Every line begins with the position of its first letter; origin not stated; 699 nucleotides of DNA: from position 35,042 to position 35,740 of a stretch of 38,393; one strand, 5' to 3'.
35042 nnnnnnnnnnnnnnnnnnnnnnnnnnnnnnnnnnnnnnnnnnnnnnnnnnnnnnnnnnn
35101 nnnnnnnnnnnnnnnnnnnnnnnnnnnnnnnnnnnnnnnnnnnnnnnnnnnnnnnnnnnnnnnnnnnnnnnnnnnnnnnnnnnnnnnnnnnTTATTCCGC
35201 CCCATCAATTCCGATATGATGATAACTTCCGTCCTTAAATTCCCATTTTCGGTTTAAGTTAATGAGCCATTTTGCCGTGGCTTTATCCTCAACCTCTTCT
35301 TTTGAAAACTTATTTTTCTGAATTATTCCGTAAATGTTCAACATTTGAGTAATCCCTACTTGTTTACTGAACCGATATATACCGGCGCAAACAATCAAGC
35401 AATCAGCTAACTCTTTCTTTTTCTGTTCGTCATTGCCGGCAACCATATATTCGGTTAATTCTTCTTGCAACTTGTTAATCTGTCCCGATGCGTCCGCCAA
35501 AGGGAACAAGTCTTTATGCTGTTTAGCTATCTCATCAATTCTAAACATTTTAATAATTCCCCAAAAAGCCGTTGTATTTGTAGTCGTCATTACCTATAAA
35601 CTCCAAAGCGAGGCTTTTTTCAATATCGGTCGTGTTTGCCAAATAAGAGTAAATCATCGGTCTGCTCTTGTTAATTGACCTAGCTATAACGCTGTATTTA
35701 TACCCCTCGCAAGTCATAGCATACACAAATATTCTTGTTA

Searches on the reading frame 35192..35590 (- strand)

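Call 65: search_protein_families(library=pfam, proteins=[window:35192-35590:-], max_evalue=0.01)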
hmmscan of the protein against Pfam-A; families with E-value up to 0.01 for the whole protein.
window:35192-35590:- (132 aa): 1 family
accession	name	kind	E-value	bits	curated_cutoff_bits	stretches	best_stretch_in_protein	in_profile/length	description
PF04447.17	dATP-dGTP_PPHyd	-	0.0066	17.1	23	0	19-93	3-71/97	dATP/dGTP pyrophosphohydrolase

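Call 66: search_protein_families(library=phrogs, proteins=[window:35192-35590:-], max_evalue=0.001)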
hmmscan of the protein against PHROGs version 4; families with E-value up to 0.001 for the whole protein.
window:35192-35590:- (132 aa): 0 families
